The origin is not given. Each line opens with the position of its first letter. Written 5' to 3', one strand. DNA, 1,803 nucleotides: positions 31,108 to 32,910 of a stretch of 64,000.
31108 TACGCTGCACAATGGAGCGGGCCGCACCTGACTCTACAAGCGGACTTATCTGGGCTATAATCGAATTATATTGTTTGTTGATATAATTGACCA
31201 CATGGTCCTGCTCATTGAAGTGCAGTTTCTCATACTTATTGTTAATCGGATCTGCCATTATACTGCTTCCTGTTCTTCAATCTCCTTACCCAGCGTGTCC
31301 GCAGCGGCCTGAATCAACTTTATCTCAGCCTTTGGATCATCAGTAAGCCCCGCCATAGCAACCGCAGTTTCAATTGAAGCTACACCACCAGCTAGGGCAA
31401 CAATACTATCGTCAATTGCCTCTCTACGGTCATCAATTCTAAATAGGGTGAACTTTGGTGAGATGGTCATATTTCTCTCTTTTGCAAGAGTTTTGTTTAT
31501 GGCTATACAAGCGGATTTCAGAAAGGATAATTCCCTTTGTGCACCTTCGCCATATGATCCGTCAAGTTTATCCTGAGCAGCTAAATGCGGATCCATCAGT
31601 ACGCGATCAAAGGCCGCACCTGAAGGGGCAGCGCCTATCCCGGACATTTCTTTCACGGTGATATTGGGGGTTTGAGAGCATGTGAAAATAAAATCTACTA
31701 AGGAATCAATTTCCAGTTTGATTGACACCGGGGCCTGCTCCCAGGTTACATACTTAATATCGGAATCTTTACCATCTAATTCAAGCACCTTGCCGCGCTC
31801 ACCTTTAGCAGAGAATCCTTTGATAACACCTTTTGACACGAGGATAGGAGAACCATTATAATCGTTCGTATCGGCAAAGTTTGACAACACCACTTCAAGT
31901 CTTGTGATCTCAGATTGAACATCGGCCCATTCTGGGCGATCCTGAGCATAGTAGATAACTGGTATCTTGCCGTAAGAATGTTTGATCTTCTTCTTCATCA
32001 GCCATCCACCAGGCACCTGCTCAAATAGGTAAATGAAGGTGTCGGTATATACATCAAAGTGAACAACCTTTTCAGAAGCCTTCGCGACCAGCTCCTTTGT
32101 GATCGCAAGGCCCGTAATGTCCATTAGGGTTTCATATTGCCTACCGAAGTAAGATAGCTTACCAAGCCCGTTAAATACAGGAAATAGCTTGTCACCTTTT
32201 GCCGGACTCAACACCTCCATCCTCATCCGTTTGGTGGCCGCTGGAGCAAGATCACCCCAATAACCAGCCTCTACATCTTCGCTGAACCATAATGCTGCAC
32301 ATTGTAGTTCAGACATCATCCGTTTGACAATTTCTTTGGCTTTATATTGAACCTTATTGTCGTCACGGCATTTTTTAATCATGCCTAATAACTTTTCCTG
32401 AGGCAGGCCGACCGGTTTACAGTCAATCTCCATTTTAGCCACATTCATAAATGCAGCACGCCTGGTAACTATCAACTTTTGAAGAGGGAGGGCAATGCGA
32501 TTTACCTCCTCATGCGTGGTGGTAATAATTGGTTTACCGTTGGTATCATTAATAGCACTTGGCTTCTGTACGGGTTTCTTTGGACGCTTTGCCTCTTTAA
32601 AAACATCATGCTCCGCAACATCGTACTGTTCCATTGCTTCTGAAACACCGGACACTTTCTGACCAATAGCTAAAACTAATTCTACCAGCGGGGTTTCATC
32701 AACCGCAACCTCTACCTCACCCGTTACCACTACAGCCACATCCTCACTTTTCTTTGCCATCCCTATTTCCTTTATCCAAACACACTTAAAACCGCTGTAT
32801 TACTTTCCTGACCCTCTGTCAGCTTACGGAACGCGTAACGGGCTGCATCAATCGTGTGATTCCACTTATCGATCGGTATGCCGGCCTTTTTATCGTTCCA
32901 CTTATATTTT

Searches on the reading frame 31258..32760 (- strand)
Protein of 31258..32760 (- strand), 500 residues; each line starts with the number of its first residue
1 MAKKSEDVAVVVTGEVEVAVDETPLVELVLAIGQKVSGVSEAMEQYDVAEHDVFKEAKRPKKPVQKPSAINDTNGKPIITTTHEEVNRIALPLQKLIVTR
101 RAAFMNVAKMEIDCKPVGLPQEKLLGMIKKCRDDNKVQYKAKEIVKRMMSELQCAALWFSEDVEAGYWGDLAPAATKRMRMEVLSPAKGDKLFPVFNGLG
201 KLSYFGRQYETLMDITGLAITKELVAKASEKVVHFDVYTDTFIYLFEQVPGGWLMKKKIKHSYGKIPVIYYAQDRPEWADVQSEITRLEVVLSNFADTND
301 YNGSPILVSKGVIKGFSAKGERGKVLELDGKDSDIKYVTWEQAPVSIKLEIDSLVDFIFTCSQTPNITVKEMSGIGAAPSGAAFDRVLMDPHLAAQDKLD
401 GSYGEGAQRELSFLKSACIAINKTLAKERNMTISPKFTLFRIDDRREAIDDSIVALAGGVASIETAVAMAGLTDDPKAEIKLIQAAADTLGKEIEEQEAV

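Call 32: find_related_loci(query=window:31258-32760:-, collection=genome_contigs, flank=10000)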
Query window:31258-32760:- (500 aa) in genome_contigs; peptide patterns used: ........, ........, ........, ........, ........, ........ (x = any residue, [..] = any of these).
113 stretches matched a pattern, but none encodes a relative of the query by tblastn (E <= 1e-3).

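Call 38: search_dna_similar(query=window:31258-32760:-, collection=phages, mode=protein, max_rows=15)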
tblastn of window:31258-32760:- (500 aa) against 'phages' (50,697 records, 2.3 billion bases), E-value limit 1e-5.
Records with a match: 33; places in all: 33; records where one place covers at least 80% of the query: 28.
Best place of each record, by identity: <60% 33.
By first word of the organism name: Riemerella 19; Bacteriophage 5; Cellulophaga 3; Porphyromonas 2; Bacteroides 2; Shigella 1; Phage 1.
By host as written in the record: Riemerella anatipestifer 6; - 6; Riemerella sp. 5; Cellulophaga sp. HaHa_2_1 3; Porphyromonas gingivalis ATCC 49417 2; Riemerella anatipestifer RA21 1; Riemerella anatipestifer 116 1; Riemerella anatipestifer RAf490 1; and 8 more.
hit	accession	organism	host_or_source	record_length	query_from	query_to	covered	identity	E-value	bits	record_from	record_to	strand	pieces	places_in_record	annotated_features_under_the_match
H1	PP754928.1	Porphyromonas phage phage005b_ATCC49417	Porphyromonas gingivalis ATCC 49417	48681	51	488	88%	31.4%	6e-55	204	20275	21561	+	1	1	portal protein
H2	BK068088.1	Porphyromonas phage phage005a_ATCC49417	Porphyromonas gingivalis ATCC 49417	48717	51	488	88%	31.4%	6e-55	204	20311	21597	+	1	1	portal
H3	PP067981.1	Riemerella phage vB_RanS_GDF21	Riemerella anatipestifer RA21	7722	45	492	90%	30.3%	1e-41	165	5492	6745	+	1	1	portal protein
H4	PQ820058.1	Riemerella phage PJA1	Riemerella sp.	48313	45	492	90%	30.3%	1e-41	165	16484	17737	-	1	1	hypothetical protein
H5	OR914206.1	Riemerella phage GRAP2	Riemerella anatipestifer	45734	45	492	90%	30.0%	1e-40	162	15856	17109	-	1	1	record has no annotation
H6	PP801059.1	Riemerella phage GRNRAP2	Riemerella anatipestifer 116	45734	45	492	90%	30.0%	1e-40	162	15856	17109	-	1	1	hypothetical protein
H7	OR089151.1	Riemerella phage vB_RanS_CRP19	Riemerella anatipestifer RAf490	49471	45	492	90%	30.0%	1e-40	162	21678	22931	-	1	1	portal protein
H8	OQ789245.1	Riemerella phage vB_RanS_CRP6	Riemerella anatipestifer RAf63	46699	45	492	90%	29.8%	4e-39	157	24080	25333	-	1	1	portal protein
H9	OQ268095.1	Riemerella phage vB_RanS_CRP5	Riemerella anatipestifer RAf2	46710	45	492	90%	29.8%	4e-39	157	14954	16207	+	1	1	portal protein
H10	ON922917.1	Riemerella phage vB_RanS_PT33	Riemerella anatipestifer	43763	45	492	90%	29.6%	2e-38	156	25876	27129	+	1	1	hypothetical protein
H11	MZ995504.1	Riemerella phage vB_RanS_PT03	Riemerella anatipestifer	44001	45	492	90%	29.6%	2e-38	156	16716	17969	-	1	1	terminase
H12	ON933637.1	Riemerella phage vB_RanS_PT15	Riemerella anatipestifer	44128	45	492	90%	29.6%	2e-38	156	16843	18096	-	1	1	hypothetical protein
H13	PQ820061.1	Riemerella phage PJL1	Riemerella sp.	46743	45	492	90%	29.6%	2e-38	156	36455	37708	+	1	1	hypothetical protein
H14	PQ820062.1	Riemerella phage PJX6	Riemerella sp.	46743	45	492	90%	29.6%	2e-38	156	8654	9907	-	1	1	hypothetical protein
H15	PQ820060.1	Riemerella phage PJR4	Riemerella sp.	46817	45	492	90%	29.6%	2e-38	156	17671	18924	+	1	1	portal protein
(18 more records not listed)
